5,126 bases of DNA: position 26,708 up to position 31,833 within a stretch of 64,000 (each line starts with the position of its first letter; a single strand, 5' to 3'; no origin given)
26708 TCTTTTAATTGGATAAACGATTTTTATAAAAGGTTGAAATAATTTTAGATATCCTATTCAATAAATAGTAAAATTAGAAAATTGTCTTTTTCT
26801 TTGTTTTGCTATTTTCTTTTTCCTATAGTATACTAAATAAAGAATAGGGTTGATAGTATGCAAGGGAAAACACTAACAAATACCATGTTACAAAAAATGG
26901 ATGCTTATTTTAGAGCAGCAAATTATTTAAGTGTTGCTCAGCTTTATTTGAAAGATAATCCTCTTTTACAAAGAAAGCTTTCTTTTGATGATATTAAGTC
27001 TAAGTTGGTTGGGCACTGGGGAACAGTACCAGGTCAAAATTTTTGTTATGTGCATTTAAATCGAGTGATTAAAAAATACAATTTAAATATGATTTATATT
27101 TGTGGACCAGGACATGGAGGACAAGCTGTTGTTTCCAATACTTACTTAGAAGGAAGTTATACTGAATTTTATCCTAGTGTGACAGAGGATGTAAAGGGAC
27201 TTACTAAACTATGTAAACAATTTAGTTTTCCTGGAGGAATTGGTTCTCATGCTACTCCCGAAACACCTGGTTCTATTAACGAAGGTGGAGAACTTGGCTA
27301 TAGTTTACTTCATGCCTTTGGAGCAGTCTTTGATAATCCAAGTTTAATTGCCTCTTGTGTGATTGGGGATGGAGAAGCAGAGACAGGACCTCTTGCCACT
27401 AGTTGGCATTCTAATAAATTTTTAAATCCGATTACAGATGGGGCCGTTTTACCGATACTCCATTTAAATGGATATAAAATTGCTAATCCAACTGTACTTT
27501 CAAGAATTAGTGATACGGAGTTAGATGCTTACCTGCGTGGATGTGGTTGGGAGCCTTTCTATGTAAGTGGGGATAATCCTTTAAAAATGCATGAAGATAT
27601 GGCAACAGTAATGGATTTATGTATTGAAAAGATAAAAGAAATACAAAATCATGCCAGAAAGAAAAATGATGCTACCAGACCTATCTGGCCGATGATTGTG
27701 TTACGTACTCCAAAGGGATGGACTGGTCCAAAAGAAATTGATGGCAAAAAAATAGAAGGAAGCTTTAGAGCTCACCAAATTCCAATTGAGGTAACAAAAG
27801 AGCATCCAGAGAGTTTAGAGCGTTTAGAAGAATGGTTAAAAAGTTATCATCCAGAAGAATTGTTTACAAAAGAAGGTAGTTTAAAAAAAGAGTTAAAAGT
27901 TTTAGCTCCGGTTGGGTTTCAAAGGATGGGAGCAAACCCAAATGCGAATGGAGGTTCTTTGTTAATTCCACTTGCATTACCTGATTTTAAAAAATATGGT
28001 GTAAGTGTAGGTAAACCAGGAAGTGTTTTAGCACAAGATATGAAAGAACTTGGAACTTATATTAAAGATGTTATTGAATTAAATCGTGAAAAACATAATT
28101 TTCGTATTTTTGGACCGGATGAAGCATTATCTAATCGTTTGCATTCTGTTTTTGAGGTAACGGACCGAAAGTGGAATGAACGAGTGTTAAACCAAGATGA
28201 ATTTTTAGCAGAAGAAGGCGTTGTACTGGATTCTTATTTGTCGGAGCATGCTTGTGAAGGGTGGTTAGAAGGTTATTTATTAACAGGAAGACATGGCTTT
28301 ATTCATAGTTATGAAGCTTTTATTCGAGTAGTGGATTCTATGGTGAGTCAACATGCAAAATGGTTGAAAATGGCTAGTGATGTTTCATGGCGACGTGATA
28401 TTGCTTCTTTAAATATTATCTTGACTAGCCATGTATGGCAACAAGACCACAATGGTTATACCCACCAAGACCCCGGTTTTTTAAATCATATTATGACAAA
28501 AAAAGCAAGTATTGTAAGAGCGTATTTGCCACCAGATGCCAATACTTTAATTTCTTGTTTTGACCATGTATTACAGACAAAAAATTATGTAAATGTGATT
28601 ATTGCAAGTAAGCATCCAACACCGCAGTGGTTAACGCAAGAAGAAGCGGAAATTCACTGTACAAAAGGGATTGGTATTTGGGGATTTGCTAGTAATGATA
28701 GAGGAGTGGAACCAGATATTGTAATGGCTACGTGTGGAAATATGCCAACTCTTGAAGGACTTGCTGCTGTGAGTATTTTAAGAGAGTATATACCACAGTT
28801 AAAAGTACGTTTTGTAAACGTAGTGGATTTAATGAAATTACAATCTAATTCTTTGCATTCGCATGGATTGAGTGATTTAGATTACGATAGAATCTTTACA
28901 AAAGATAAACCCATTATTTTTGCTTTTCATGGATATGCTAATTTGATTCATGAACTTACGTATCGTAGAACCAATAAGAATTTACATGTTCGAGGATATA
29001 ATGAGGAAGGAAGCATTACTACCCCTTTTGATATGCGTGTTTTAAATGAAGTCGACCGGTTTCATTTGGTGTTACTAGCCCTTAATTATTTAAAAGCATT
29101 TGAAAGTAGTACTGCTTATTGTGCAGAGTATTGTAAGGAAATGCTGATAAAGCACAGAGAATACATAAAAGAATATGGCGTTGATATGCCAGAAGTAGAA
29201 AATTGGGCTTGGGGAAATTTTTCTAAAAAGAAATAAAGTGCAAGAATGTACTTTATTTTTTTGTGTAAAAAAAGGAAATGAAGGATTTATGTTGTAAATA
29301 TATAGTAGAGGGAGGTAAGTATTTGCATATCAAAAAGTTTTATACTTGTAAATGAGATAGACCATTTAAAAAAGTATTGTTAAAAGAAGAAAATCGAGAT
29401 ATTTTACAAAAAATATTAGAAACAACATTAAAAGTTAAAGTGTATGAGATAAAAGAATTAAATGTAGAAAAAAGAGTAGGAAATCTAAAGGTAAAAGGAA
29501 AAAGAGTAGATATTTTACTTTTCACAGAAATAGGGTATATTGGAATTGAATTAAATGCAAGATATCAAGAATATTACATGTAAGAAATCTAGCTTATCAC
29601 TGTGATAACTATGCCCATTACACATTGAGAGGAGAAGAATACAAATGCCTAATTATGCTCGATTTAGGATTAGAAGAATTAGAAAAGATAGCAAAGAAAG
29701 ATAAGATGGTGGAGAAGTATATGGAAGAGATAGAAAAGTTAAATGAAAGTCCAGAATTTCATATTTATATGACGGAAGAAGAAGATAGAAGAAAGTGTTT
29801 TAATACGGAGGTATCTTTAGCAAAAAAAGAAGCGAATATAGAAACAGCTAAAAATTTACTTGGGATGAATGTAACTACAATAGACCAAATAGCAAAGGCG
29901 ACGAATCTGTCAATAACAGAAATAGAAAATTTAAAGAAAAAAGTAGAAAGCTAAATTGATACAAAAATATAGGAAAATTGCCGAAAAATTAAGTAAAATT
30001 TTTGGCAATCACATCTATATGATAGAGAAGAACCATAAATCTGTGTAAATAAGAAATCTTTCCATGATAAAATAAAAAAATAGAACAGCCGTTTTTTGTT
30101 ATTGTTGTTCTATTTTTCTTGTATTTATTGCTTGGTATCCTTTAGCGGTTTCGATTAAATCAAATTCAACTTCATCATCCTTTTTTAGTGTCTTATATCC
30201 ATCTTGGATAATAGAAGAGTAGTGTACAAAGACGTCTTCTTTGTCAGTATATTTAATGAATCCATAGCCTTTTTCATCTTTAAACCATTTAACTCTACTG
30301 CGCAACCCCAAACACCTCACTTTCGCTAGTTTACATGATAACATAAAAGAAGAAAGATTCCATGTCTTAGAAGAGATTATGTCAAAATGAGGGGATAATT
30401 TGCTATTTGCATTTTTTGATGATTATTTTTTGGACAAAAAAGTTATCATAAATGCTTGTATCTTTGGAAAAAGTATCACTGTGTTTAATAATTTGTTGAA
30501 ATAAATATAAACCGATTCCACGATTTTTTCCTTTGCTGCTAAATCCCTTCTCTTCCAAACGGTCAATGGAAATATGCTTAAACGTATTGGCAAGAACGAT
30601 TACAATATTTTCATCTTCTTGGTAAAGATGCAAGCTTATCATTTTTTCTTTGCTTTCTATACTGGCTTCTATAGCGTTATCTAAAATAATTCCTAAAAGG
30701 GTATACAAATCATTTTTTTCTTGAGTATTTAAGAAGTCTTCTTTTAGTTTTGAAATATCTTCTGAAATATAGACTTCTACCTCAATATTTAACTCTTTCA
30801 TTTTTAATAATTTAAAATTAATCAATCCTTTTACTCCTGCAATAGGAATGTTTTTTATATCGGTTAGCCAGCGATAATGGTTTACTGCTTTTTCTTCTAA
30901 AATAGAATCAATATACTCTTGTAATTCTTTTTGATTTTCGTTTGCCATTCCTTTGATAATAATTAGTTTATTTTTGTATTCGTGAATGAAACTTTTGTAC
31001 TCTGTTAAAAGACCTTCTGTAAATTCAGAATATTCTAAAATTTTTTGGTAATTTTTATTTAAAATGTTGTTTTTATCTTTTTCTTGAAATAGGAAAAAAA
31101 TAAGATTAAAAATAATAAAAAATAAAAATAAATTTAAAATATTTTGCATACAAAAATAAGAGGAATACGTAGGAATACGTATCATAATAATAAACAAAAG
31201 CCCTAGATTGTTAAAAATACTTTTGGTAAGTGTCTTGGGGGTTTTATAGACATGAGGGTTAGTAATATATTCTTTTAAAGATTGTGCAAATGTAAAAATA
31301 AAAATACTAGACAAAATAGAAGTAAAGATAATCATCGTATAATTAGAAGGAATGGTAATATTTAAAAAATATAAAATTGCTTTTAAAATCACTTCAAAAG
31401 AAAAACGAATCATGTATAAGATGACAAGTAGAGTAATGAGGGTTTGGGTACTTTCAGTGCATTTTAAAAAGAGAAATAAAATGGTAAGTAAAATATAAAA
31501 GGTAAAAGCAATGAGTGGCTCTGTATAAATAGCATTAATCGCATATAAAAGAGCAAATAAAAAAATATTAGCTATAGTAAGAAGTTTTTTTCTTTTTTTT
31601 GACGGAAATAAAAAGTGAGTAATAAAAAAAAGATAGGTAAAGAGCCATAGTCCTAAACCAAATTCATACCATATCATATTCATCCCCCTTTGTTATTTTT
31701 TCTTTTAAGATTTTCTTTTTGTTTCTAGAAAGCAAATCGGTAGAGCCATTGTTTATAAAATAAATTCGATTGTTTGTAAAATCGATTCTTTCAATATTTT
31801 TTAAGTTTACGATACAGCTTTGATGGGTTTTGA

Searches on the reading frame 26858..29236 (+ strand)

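Call 72: search_protein_families(library=pfam, proteins=[window:26858-29236:+], max_evalue=0.001)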
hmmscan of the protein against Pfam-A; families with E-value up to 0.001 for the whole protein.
window:26858-29236:+ (792 aa): 3 families
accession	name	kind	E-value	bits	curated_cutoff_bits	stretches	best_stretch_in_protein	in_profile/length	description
PF09364.15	XFP_N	-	3.8e-177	589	23.7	1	6-367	2-363/364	XFP N-terminal domain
PF09363.15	XFP_C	-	1.5e-88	296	23.4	1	585-785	1-202/202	XFP C-terminal domain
PF03894.20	XFP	-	4.9e-81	271.1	22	1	397-573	2-176/177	D-xylulose 5-phosphate/D-fructose 6-phosphate phosphoketolase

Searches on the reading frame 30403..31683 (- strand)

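Call 72: search_protein_families(library=pfam, proteins=[window:30403-31683:-], max_evalue=0.001)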
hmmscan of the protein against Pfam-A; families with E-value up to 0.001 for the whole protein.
window:30403-31683:- (426 aa): 2 families
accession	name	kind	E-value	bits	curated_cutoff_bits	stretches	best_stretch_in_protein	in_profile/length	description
PF14501.12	HATPase_c_5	-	1.8e-13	50.7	22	1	323-423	3-102/102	GHKL domain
PF02518.31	HATPase_c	-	2.7e-06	28.2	26.4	1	324-404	4-90/111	Histidine kinase-, DNA gyrase B-, and HSP90-like ATPase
